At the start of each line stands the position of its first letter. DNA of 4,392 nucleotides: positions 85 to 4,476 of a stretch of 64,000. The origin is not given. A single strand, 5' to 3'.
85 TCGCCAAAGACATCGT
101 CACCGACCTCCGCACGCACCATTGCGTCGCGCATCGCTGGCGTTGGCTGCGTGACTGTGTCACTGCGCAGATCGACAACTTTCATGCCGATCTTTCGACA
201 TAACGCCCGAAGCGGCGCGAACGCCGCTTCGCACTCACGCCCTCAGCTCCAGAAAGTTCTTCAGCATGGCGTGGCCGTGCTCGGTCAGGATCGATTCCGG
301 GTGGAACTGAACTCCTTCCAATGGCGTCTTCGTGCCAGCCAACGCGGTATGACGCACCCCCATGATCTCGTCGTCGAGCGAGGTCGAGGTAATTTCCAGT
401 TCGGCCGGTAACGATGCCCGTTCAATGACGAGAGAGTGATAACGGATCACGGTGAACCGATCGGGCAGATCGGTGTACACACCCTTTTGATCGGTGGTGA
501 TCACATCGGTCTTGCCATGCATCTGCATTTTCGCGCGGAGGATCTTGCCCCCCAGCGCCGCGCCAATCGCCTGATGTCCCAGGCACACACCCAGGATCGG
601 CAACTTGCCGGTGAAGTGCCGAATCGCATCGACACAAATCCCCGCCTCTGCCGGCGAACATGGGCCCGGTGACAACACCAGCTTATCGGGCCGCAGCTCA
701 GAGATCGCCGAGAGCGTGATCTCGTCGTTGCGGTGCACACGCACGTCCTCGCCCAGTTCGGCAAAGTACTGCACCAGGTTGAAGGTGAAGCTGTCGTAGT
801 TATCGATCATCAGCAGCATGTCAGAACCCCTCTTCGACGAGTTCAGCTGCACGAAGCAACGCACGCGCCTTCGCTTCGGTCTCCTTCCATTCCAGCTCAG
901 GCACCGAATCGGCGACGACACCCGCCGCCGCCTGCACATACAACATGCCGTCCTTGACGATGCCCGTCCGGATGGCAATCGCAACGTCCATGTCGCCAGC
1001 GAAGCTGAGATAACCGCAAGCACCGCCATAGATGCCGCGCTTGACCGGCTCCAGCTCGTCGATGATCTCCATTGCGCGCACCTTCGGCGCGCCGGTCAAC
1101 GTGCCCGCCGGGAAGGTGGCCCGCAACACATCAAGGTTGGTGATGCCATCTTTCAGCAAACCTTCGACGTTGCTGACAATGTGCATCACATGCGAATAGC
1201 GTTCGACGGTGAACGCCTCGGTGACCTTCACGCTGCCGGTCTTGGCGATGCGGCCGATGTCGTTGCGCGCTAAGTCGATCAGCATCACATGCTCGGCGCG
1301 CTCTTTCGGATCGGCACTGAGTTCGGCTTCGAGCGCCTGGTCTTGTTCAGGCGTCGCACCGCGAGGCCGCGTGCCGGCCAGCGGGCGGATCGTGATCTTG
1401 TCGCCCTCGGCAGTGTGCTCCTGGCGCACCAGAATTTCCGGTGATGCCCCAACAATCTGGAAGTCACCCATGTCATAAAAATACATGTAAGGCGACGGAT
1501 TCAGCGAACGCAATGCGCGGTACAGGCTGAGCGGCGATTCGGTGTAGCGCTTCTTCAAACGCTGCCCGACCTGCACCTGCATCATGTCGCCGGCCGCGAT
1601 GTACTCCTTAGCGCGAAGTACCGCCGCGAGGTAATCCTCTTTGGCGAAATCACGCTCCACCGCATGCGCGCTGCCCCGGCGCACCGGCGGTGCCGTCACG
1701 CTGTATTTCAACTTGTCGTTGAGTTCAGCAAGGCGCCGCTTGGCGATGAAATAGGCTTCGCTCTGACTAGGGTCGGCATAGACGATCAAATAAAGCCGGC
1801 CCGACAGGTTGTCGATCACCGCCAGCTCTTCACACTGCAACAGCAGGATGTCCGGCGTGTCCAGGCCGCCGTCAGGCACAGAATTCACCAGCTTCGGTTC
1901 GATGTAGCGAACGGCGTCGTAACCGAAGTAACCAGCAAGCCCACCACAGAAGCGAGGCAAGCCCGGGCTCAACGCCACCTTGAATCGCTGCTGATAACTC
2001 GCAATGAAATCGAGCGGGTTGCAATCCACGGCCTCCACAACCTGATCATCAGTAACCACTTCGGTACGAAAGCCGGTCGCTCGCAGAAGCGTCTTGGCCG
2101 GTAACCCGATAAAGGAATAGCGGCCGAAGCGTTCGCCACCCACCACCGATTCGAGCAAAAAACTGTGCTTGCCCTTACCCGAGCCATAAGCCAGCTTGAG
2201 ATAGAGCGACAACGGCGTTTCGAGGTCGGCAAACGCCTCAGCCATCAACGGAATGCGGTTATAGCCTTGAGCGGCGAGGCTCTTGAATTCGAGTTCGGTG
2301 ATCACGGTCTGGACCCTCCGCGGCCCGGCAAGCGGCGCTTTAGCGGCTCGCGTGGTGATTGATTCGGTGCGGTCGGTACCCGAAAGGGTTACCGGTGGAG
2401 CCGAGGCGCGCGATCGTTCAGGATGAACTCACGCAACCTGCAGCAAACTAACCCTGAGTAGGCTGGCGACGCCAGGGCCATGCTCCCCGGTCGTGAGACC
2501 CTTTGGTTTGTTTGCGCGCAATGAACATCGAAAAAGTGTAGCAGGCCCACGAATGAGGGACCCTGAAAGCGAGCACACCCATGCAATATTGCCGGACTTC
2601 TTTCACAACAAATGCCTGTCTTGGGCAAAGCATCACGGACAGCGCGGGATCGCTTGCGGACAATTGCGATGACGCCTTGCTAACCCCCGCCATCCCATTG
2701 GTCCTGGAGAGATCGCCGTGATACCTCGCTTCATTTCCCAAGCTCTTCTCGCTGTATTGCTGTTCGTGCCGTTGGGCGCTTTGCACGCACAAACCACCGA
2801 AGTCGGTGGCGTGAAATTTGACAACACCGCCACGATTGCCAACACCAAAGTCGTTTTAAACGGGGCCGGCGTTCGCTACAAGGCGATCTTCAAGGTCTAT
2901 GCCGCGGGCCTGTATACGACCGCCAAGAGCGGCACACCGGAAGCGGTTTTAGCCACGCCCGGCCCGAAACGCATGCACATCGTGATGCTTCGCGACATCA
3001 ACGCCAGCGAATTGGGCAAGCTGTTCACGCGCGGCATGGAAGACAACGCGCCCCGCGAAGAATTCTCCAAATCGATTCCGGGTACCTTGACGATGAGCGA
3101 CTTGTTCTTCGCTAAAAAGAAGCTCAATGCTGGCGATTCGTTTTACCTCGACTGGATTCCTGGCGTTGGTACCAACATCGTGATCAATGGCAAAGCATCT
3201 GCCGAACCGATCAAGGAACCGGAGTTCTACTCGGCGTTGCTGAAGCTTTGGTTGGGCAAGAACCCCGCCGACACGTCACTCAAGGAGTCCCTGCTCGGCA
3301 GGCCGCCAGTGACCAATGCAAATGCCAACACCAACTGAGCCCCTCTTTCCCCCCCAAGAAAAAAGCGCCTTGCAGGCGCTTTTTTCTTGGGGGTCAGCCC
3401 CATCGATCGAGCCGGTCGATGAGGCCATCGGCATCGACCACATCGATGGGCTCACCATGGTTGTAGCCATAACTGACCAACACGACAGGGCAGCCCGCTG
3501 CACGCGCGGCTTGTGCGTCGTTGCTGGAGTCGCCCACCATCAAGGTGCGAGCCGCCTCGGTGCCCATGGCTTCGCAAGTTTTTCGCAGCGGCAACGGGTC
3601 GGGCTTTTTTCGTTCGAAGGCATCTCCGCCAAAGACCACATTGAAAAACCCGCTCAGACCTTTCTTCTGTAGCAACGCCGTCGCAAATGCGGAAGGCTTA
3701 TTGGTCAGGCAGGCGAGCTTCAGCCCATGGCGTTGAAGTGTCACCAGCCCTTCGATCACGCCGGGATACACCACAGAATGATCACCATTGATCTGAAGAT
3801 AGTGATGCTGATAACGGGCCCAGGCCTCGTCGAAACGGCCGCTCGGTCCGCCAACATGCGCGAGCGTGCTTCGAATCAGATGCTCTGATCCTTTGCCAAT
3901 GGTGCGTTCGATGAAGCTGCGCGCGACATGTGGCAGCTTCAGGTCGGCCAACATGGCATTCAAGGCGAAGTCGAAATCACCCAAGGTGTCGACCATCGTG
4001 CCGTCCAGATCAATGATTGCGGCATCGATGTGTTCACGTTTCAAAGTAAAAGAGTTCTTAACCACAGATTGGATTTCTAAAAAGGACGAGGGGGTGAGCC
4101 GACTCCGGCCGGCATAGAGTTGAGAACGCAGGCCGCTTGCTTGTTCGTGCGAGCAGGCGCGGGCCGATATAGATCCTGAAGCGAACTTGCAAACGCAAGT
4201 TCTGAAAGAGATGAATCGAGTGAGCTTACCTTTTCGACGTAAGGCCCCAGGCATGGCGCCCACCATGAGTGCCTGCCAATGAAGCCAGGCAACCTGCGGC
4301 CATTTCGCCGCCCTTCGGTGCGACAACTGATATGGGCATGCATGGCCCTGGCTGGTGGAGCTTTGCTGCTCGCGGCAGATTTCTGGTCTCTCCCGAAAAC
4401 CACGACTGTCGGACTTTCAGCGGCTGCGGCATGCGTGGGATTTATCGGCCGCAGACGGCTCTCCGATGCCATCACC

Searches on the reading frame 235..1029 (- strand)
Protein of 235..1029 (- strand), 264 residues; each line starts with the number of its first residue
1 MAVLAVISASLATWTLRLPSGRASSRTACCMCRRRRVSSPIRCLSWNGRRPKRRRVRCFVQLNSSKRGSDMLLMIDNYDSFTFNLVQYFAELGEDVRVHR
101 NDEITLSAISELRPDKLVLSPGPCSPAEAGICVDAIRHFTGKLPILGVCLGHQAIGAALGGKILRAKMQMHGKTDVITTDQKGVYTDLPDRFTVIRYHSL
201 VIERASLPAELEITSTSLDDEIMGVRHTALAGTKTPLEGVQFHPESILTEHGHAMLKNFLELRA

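Call 35: search_protein_families(library=pfam, proteins=[window:235-1029:-], max_evalue=0.001)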
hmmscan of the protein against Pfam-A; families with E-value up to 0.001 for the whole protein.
window:235-1029:- (264 aa): 2 families
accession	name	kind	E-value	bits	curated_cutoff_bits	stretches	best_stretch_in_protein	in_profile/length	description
PF00117.34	GATase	-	2.2e-56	191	22.8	1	73-260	1-187/190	Glutamine amidotransferase class-I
PF07722.19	Peptidase_C26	-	2.1e-09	37.9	20.5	1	141-245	104-219/219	Peptidase C26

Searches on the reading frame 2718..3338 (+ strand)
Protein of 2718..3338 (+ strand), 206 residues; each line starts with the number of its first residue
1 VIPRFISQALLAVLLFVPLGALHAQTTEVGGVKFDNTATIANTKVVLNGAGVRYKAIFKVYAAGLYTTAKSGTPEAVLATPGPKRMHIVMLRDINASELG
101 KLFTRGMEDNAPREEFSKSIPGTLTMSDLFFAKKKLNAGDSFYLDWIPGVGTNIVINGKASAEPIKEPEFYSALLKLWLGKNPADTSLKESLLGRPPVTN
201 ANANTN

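Call 35: search_protein_families(library=pfam, proteins=[window:2718-3338:+], max_evalue=0.001)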
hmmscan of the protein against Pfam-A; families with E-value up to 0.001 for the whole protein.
window:2718-3338:+ (206 aa): 1 family
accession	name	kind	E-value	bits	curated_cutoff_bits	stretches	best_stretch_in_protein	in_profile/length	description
PF16036.10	Chalcone_3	-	2.7e-46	158.1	27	1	27-194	2-165/165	Chalcone isomerase-like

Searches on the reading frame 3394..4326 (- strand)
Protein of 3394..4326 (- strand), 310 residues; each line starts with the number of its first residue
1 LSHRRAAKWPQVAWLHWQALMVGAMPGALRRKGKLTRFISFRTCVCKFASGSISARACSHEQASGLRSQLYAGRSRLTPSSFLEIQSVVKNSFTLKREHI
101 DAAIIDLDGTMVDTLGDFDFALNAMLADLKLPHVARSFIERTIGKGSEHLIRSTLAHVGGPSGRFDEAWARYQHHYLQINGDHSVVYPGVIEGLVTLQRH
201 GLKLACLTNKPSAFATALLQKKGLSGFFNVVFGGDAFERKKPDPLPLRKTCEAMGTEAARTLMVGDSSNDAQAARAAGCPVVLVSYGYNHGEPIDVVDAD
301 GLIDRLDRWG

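Call 35: search_protein_families(library=pfam, proteins=[window:3394-4326:-], max_evalue=0.001)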
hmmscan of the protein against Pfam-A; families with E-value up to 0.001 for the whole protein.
window:3394-4326:- (310 aa): 4 families
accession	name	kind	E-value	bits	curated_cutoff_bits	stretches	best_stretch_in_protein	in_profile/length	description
PF13419.12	HAD_2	-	3.9e-33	115.5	23.8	1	104-284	2-178/178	Haloacid dehalogenase-like hydrolase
PF00702.32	Hydrolase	-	1.3e-29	104.4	26.4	1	100-278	1-191/191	haloacid dehalogenase-like hydrolase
PF13242.12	Hydrolase_like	-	1.9e-10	40.9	22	1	240-292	3-56/75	HAD-hyrolase-like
PF12710.13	HAD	-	5.4e-05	24.1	27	1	103-275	1-189/189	haloacid dehalogenase-like hydrolase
